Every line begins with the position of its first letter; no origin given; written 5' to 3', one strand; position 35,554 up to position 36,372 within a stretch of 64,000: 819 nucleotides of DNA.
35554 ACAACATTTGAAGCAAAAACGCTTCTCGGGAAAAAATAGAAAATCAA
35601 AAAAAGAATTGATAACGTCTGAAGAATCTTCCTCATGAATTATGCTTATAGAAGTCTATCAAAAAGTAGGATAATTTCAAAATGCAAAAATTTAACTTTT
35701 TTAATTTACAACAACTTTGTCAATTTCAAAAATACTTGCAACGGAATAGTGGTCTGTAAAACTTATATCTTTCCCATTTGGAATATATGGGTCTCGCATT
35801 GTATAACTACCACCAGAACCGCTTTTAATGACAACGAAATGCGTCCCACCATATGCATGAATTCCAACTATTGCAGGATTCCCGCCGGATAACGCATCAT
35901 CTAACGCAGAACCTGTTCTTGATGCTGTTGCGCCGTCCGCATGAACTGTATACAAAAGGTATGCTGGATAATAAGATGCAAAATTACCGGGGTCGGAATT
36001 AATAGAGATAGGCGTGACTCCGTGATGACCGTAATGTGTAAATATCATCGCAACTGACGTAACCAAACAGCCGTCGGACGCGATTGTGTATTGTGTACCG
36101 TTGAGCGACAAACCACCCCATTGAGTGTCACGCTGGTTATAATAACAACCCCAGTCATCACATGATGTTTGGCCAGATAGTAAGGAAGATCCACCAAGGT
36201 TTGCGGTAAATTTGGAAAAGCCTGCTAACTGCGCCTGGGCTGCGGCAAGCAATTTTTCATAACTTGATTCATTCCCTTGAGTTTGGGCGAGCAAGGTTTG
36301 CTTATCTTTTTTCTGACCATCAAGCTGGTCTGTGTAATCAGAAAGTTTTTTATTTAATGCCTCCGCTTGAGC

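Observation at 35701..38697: ftsE-ftsX operon followed by a PcsB-like coiled-coil protein carrying a papain-like C39_2-type domain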

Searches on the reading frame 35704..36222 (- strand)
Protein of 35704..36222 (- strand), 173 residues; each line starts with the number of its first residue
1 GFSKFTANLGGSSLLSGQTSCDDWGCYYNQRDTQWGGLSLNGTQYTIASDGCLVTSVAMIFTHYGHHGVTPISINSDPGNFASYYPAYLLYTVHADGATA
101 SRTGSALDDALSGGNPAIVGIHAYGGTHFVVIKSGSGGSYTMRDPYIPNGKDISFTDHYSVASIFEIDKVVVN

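Call 6: find_homologous_proteins(query=window:35704-36222:-, max_evalue=0.001)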
Query seq(173 aa) (173 aa): 97 proteins with E <= 0.001 among 161 candidates.
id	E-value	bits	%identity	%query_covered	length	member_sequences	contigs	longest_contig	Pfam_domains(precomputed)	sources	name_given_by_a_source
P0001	1.7e-95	336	84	100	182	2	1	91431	PF13529.14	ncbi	-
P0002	1.1e-91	323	80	100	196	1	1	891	PF13529.14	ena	-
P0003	2.1e-78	280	70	100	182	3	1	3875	PF13529.14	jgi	-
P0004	4.0e-76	273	68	98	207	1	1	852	PF13529.14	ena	-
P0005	1.3e-75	271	66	99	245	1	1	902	PF13529.14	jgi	jgi:hypothetical protein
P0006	3.1e-74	267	65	99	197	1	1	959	PF13529.14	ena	-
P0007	6.7e-74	266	66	99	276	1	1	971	PF13529.14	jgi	jgi:hypothetical protein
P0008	2.7e-73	264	68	98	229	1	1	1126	PF13529.14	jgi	-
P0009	1.0e-72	262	65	99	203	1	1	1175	PF13529.14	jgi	jgi:hypothetical protein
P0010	1.1e-72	262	67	99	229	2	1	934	PF13529.14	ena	-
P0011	1.4e-72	261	65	99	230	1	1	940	PF13529.14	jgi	jgi:hypothetical protein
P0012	2.2e-72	261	63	99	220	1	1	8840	PF13529.14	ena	-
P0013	3.1e-72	260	64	99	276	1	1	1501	PF13529.14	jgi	-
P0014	4.6e-72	260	68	99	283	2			PF13529.14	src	-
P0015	8.7e-71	255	63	99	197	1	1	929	PF13529.14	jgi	jgi:hypothetical protein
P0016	1.7e-70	254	66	99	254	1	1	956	PF13529.14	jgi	jgi:hypothetical protein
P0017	5.1e-70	253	63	99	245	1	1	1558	PF13529.14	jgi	jgi:multidrug efflux pump subunit AcrA (membrane-fusion protein)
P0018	6.2e-70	253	64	99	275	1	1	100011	PF13529.14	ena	-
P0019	1.3e-69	252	64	99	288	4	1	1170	PF13529.14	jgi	jgi:hypothetical protein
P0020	1.9e-69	251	65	99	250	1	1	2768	PF13529.14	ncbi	-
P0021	2.0e-69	251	63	99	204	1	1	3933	PF13529.14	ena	-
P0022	2.6e-69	251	63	99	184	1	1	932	PF13529.14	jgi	jgi:hypothetical protein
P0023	3.1e-69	250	64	99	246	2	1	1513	PF13529.14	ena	-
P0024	5.7e-69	249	63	98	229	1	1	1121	PF13529.14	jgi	jgi:hypothetical protein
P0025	8.4e-69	249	60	99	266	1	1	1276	PF13529.14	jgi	jgi:Peptidase_C39 like family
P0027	4.1e-68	247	65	98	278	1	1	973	PF13529.14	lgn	-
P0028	8.3e-68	246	64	99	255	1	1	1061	PF13529.14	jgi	jgi:hypothetical protein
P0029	9.3e-68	246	65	99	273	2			PF13529.14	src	-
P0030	1.0e-67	245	64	99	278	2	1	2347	PF13529.14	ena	-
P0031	4.6e-67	243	61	99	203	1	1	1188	PF13529.14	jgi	jgi:hypothetical protein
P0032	4.8e-67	243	65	98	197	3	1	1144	PF13529.14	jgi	-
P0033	7.7e-67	243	62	99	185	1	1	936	PF13529.14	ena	-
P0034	1.0e-66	242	62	98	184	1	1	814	PF13529.14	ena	-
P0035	1.1e-66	242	60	100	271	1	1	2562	PF13529.14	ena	-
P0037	2.1e-66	241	65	98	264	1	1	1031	PF13529.14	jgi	jgi:hypothetical protein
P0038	3.1e-66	241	59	99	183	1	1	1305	PF13529.14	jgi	jgi:hypothetical protein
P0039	1.6e-65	238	60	100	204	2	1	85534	PF13529.14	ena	-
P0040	1.8e-65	238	61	92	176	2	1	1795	PF13529.14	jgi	jgi:uncharacterized protein YvpB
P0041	2.4e-65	238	61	99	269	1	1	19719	-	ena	-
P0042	3.3e-64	234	60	99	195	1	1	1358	PF13529.14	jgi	jgi:hypothetical protein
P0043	3.8e-64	234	66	88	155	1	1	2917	PF13529.14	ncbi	ncbi:MAG TPA: C39 family peptidase, partial [Patescibacteria group bacterium]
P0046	1.4e-63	232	64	93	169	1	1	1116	PF13529.14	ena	-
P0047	8.4e-63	229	62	100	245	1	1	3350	PF13529.14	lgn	-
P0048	1.7e-62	228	63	91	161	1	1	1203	PF13529.14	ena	-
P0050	8.3e-61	223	61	99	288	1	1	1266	PF13529.14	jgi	jgi:hypothetical protein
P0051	2.3e-60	221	61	91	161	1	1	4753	PF13529.14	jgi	jgi:hypothetical protein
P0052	3.4e-59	218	60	100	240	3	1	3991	PF13529.14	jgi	jgi:hypothetical protein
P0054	4.8e-56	207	57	99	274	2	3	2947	PF13529.14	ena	-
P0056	2.5e-54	202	58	91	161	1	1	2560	PF13529.14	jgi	jgi:hypothetical protein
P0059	1.4e-53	199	54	99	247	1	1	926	PF13529.14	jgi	-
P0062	8.4e-48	181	61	78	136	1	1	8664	PF13529.14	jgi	jgi:hypothetical protein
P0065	3.3e-45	172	61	79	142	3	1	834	PF13529.14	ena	-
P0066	5.8e-45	171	61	73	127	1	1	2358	PF13529.14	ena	-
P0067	2.2e-44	169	62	72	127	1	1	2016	PF13529.14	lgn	-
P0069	6.2e-44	168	52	100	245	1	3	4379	PF13529.14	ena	-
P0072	1.9e-42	163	60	72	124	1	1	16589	PF13529.14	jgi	jgi:hypothetical protein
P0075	4.2e-41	159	49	99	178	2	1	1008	PF13529.14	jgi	-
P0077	5.4e-41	158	51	98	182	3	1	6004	PF13529.14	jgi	jgi:hypothetical protein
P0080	3.8e-39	152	45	100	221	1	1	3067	PF13529.14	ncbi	-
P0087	1.4e-35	141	45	98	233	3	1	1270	PF13529.14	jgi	-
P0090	4.0e-32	129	40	99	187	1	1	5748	PF13529.14,PF03412.22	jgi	jgi:uncharacterized protein YvpB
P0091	7.1e-32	129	43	92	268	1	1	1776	PF13529.14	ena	-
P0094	3.0e-30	123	41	95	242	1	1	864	PF13529.14,PF03412.22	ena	-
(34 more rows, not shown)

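Call 9: find_encoding_contigs(protein=P0018, flank=6000, max_places=3)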
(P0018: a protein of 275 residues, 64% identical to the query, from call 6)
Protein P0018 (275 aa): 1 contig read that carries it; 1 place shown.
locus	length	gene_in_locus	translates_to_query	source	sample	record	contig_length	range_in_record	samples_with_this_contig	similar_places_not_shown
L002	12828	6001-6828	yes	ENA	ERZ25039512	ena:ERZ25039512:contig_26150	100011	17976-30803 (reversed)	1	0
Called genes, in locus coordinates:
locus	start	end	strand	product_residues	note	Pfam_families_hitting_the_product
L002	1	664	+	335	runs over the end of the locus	PF01828:Peptidase_A4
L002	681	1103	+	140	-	-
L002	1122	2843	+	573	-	PF13629:T2SS-T3SS_pil_N (faint), PF01471:PG_binding_1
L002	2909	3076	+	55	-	-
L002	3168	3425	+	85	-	PF02643:DUF192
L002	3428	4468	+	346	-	PF02388:FemAB (weak), PF13480:Acetyltransf_6, PF02388:FemAB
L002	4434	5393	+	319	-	PF13529:Peptidase_C39_2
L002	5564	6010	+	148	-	-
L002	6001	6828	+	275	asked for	PF13529:Peptidase_C39_2 (weak)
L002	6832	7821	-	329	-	PF02618:YceG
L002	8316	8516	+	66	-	PF01022:HTH_5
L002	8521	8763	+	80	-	PF13192:Thioredoxin_3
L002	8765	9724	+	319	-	PF03773:ArsP_1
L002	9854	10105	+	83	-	PF17253:DUF5320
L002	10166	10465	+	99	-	PF02001:DUF134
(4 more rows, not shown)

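Call 10: find_encoding_contigs(protein=P0001, flank=6000, max_places=3)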
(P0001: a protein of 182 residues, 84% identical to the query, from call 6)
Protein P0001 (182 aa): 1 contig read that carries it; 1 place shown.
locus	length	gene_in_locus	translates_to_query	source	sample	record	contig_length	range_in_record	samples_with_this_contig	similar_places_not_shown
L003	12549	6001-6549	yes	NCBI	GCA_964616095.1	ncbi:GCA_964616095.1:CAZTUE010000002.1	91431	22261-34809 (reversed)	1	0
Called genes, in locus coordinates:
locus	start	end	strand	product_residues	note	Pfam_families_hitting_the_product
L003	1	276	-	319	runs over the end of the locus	PF06271:RDD, PF10502:Peptidase_S26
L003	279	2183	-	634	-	-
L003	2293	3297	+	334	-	PF03462:PCRF, PF00472:RF-1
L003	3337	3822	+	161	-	-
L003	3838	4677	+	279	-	PF00005:ABC_tran, PF13304:AAA_21 (faint)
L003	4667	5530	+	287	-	PF18075:FtsX_ECD, PF02687:FtsX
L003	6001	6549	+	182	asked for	PF13529:Peptidase_C39_2 (weak)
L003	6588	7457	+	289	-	-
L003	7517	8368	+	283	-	-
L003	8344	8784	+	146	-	PF02367:TsaE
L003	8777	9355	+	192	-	PF01300:Sua5_yciO_yrdC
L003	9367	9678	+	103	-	PF00814:TsaD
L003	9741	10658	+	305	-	PF00188:CAP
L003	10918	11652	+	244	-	PF00483:NTP_transferase, PF12804:NTP_transf_3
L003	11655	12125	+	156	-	PF00293:NUDIX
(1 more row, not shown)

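Call 13: find_related_loci(query=A1, collection=genome_contigs, flank=6000)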
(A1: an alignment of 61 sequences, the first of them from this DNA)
Query A1 (173 aa) in genome_contigs; peptide patterns used: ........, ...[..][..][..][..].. (x = any residue, [..] = any of these).
424 stretches matched a pattern; 387 encode a relative of the query (tblastn E <= 1e-3); the best 80 are kept; 80 distinct loci.
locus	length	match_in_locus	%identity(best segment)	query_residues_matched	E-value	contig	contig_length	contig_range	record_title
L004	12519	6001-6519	81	1-173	3e-101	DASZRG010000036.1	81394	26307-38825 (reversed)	MAG TPA_asm: Patescibacteria group bacterium isolate SMAG_U6018 k141_95665, whole genome shotgun sequence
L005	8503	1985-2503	82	1-173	1e-100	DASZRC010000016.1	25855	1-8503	MAG TPA_asm: Patescibacteria group bacterium isolate SMAG_U6014 k141_424223, whole genome shotgun sequence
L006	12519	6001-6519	77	1-173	1e-98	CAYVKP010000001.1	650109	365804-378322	MAG TPA_asm: uncultured Gammaproteobacteria bacterium isolate SRP200132_co1_547 genome assembly, contig: NODE_2_length_6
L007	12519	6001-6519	79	1-173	2e-99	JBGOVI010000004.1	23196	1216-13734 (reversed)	MAG: Patescibacteria group bacterium isolate OBJ_0618_7090110_119 k141_10130231_length_23196_cov_10.9536, whole genome s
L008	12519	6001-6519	80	1-173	4e-100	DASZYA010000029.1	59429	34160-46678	MAG TPA_asm: Patescibacteria group bacterium isolate SMAG_U6198 k141_725838, whole genome shotgun sequence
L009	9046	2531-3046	78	2-173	2e-97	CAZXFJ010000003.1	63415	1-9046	MAG TPA_asm: uncultured Gammaproteobacteria bacterium isolate SRP292972_co1_15 genome assembly, contig: NODE_331_length_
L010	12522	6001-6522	74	1-173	1e-90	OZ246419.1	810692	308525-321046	MAG: uncultured Gammaproteobacteria bacterium isolate binchicken_co84_156 genome assembly, chromosome: 1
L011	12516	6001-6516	72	2-173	4e-90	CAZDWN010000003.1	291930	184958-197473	MAG TPA_asm: uncultured Pseudomonadales bacterium isolate SRP170004_co1_144 genome assembly, contig: NODE_33_length_2919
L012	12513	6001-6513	71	1-171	9e-90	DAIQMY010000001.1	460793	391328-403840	MAG TPA_asm: Candidatus Levyibacteriota bacterium isolate CTOTU2445 NODE_4_length_460793_cov_8.496773, whole genome shot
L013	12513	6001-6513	70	1-171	1e-88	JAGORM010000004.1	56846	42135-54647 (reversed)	MAG: Candidatus Levyibacteriota bacterium isolate Gw_Eff_bin_269 Gw_Eff_830_length_56846_cov_11.749185, whole genome sho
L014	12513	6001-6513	71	1-171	3e-88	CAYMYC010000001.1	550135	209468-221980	MAG TPA_asm: uncultured Gammaproteobacteria bacterium isolate binchicken_co128_232 genome assembly, contig: NODE_4_lengt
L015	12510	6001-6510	74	1-171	3e-88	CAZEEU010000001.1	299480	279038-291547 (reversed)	MAG TPA_asm: uncultured Gammaproteobacteria bacterium isolate SRP286056_co1_676 genome assembly, contig: NODE_11_length_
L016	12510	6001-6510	75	1-171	5e-88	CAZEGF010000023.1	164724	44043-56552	MAG TPA_asm: uncultured Gammaproteobacteria bacterium isolate SRP135725_co2_582 genome assembly, contig: k141_448336, wh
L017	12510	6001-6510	70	1-170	2e-87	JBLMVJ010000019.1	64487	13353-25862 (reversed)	MAG: Candidatus Levyibacteriota bacterium isolate MAG318 PRJNA960887_bin9_renamed_18, whole genome shotgun sequence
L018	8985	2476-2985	71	1-170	3e-87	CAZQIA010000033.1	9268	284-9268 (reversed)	MAG TPA_asm: uncultured Gammaproteobacteria bacterium isolate SRP173033_co3_77 genome assembly, contig: NODE_10460_lengt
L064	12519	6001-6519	65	1-170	1e-78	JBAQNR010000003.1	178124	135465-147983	MAG: Microgenomates group bacterium isolate MFD12002_ilm_asm_bin47 k127_94043, whole genome shotgun sequence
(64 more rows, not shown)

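Call 16: predict_structure(alignment_id=A1)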
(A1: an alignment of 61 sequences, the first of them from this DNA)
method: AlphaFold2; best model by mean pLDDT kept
length: 173 residues; sequences in the alignment: 61
mean_pLDDT: 95.9   pTM: 0.92
mean pLDDT of the five models: 95.9, 95.7, 94.5, 94.4, 93.7
residues with pLDDT >= 90: 164; 70-90: 9; 50-70: 0; < 50: 0
segments of 3 or more residues with pLDDT < 50: none
pLDDT, mean of each block of 10 residues (from residue 1): 92 96 97 98 95 98 97 97 88 96 95 96 97 97 98 98 96 91
secondary structure, 60 per line:
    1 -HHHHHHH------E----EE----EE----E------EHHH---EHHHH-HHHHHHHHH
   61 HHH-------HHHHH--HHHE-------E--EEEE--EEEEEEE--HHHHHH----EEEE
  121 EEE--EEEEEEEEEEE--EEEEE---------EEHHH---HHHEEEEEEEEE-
elements in order: H2-8 H47-50 H52-63 H71-75 E92-95 E98-104 H107-112 E117-123 E126-136 E139-143 E164-172
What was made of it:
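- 35704..36198 (-): C-terminal Peptidase_C39_2-type papain-fold domain (aa 259-423). Catalytic candidates: Gln280 (36133-36135), Cys302 (36067-36069), His378 (35839-35841), Asp394 (35791-35793). AF2 pLDDT 95.9 (call 16).
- On Peptidase_C39_2 (PF13529): Domain model pLDDT 95.9 (call 16).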

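Call 20: fold_search(model_id=the predicted structure, library=pdb)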
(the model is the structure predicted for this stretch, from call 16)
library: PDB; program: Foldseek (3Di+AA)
matches with E <= 10: 1024; with E <= 0.001: 0
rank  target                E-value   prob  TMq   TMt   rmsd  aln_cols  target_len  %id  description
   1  7n87_MODEL_1_A        3.0e-03  1.00  0.45  0.51   4.3       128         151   23  Solution NMR structure of peptidase domain from Clostridium thermocellum PCAT1 (released 2021-12-29)
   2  7t54_A                3.8e-03  0.99  0.42  0.13   4.8       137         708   19  Cryo-EM structure of ATP-bound PCAT1 in the outward-facing conformation (released 2022-02-02)
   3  3erv                  5.2e-03  1.00  0.46  0.41   7.4       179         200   15  Crystal structure of an putative C39-like peptidase from Bacillus anthracis (released 2008-10-14)
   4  4g54                  6.2e-03  0.96  0.30  0.25   7.4       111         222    5  Crystal structure of a periplasmic domain of the EpsAB fusion protein of the Vibrio vulnificus type II secretion system (released 2013-01-30)
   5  8ssk_D                7.1e-03  0.92  0.27  0.17   4.6        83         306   19  Citrobacter rodentium contact dependent growth inhibition (CDI) entry and toxin (CdiA-CT) domains (released 2024-05-15)
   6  6v9z_A                7.5e-03  0.97  0.42  0.13   5.4       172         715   14  Cryo-EM structure of PCAT1 bound to its CtA peptide substrate (released 2020-01-22)
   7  8vp5_A                8.0e-03  0.99  0.43  0.13   4.2       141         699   18  Cryo-EM structure of the ABC transporter PCAT1 bound with ADP and Substrate (released 2024-10-30)
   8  7t55_A                9.1e-03  0.97  0.43  0.13   5.2       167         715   16  Cryo-EM structure of PCAT1 in the inward-facing wide conformation under ATP turnover condition (released 2022-02-02)
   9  8ssm_A                1.1e-02  0.97  0.45  0.53   6.8       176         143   16  Citrobacter rodentium contact dependent growth inhibition (CDI) toxin (CdiA-CT) and immunity (CdiI) complex (released 2024-05-15)
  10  8vp9_B                1.1e-02  0.96  0.40  0.13   4.9       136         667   18  Cryo-EM structure of the cysteine-free ABC transporter PCAT1 bound with ADP and Substrate (released 2024-10-30)
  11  4ry2_B                1.2e-02  0.96  0.30  0.09   4.1        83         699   25  Crystal structure of the peptidase-containing ABC transporter PCAT1 (released 2015-07-22)
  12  8vp9_A                1.4e-02  0.96  0.42  0.13   5.6       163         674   18  Cryo-EM structure of the cysteine-free ABC transporter PCAT1 bound with ADP and Substrate (released 2024-10-30)
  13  8vp6_B                1.5e-02  0.98  0.42  0.13   4.7       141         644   17  Cryo-EM structure of the ABC transporter PCAT1 bound with Mg_class_2 (released 2024-10-30)
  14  6mpz_D                1.8e-02  0.97  0.39  0.46   5.0       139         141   16  Crystal structure of a double glycine motif protease from AMS/PCAT transporter in complex with the leader peptide (released 2019-02-06)
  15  9l5u_B                1.8e-02  0.87  0.23  0.28   6.8        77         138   14  Papain-like cysteine protease toxin/immunity pair (released 2025-06-04)
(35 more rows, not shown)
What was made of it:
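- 35704..36198 (-): The nearest PDB folds are C39 peptidase domains and 3ERV (call 20).
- On Peptidase_C39_2 (PF13529): Foldseek against PDB gives PCAT1 peptidase domain (E = 3e-3, TM 0.45-0.51), 3ERV 'C39-like peptidase', LahT and ComA (call 20).
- The closest solved folds are bacteriocin-processing C39 domains (PCAT1, ComA, LahT; call 20).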

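Call 22: search_protein_families(library=pfam, alignment_id=A1, max_evalue=0.01)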
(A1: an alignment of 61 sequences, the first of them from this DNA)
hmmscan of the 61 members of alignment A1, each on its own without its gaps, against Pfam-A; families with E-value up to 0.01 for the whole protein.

A. member 1, seq(173 aa): 1 family
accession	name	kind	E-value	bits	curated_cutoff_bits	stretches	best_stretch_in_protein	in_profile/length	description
PF13529.12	Peptidase_C39_2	-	0.00023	22.2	24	1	27-134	5-129/143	Peptidase_C39 like family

B. families by the number of members that match (of 61 scanned): 14 families
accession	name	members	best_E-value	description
PF13529.12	Peptidase_C39_2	60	9.7e-13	Peptidase_C39 like family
PF03412.21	Peptidase_C39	25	1.8e-06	Peptidase C39 family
PF12385.14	Peptidase_C70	5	0.00054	Papain-like cysteine protease AvrRpt2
PF24568.1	CC_PcsB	4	0.0016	Peptidoglycan hydrolase PcsB, coiled-coil domain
PF01640.23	Peptidase_C10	2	0.00027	Peptidase C10 family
PF24555.1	CC4_CEP85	2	0.0023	Centrosomal protein of 85 kDa-like, CC4 coiled-coil domain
PF10704.14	DUF2508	2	0.0043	Protein of unknown function (DUF2508)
PF05010.19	TACC_C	1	0.00053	Transforming acidic coiled-coil-containing protein (TACC), C-terminal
PF07733.18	DNA_pol3_alpha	1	0.001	Bacterial DNA polymerase III alpha NTPase domain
PF12445.13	FliC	1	0.0027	Flagellin protein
PF00038.26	Filament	1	0.0034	Intermediate filament protein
PF09325.15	Vps5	1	0.007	Vps5 C terminal like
PF14932.11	HAUS-augmin3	1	0.008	HAUS augmin-like complex subunit 3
PF05335.18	DUF745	1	0.0094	Protein of unknown function (DUF745)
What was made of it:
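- Checked: Second, the window protein by itself is just under Pfam's cut-off for Peptidase_C39_2 (22.2 bits for the isolated domain against a threshold of 24; call 22).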

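Call 23: search_solved_structures(query=A1, max_evalue=1, show_alignments=2)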
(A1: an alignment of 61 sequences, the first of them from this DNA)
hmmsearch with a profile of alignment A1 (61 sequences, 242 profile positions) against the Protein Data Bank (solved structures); distinct sequences matched with E-value up to 1: 6.
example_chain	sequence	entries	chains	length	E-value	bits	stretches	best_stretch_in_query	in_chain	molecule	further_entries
9jdd_A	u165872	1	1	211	0.00073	22.4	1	155-205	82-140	Peptidase C39-like domain-containing protein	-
9jg8_C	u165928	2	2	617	0.0045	19.8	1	156-205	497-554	Peptidase C39-like domain-containing protein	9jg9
2uzj_A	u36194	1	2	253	0.27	14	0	163-200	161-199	STREPTOPAIN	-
4d8b_A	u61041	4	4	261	0.32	13.7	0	163-200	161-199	Streptopain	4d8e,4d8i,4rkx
3erv_A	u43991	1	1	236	0.47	13.2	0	118-138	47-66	putative C39-like peptidase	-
4zry_B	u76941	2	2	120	0.62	12.8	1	3-70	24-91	Keratin, type II cytoskeletal 1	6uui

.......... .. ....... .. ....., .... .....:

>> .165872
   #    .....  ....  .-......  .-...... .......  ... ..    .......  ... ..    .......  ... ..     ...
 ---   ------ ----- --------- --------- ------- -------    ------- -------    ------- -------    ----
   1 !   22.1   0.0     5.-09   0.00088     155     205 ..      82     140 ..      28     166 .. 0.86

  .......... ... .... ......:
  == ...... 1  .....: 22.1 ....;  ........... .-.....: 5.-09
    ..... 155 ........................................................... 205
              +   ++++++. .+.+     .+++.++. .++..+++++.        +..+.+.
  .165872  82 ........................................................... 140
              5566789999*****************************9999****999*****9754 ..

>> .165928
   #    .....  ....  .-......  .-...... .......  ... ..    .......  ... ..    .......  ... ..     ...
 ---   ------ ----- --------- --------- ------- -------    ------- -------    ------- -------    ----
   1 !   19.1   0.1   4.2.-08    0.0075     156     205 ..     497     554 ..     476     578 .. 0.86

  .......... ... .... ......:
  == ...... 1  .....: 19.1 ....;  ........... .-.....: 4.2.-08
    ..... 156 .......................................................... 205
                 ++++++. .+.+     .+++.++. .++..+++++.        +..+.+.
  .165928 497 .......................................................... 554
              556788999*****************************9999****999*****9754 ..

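Call 46: fold_search(model_id=the predicted structure, library=viral)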
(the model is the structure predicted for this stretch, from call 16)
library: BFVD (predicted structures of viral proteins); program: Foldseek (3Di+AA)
matches with E <= 10: 1193; with E <= 0.001: 3
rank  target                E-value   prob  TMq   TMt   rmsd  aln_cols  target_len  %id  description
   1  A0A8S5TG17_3          4.4e-06  1.00  0.63  0.10   7.2       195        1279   13  Tail tape measure [Myoviridae sp. ctIty1]
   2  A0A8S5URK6            9.8e-05  1.00  0.45  0.32   5.2       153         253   22  Peptidase [Siphoviridae sp. cthae16]
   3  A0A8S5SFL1            6.7e-04  1.00  0.51  0.38   5.8       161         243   19  Peptidase [Podoviridae sp. ctZih56]
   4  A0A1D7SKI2            1.3e-03  1.00  0.55  0.10   8.7       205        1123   17  Lysozyme [Cyanophage S-RIM14]
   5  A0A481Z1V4            4.6e-03  0.97  0.28  0.27   6.5        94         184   13  Uncharacterized protein [Mimivirus LCMiAC02]
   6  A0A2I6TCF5            9.0e-03  0.95  0.27  0.45   6.3        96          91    8  (no name in the UniProt tables at hand)
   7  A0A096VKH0            1.1e-02  0.98  0.32  0.20   4.4       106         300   18  Lysozyme [Synechococcus phage S-CBP1]
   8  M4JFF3                2.3e-02  0.97  0.24  0.09   3.3        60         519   20  Putative capsid protein VP18 [Haloarcula hispanica virus PH1]
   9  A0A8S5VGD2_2          3.5e-02  0.69  0.39  0.06   8.0       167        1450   17  Peptidase [Myoviridae sp. ctkfK18]
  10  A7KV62                3.7e-02  0.90  0.23  0.23   4.4        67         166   10  (no name in the UniProt tables at hand)
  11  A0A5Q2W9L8            4.2e-02  0.92  0.27  0.31   4.4        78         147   15  (no name in the UniProt tables at hand)
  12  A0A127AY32            6.1e-02  0.54  0.24  0.16   5.5        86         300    9  Uncharacterized protein [Bacillus phage SP-15]
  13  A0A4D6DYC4            6.5e-02  0.69  0.24  0.24   4.4        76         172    9  Uncharacterized protein [Raoultella phage RP180]
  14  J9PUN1                7.4e-02  0.63  0.32  0.25  13.7       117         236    8  Uncharacterized protein [Bacillus phage BCD7]
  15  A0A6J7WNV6            7.8e-02  0.69  0.24  0.32   4.6        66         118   14  Uncharacterized protein [uncultured Caudovirales phage]
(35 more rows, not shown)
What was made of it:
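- The best viral fold matches are phage tail, lysozyme and peptidase proteins (call 46).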
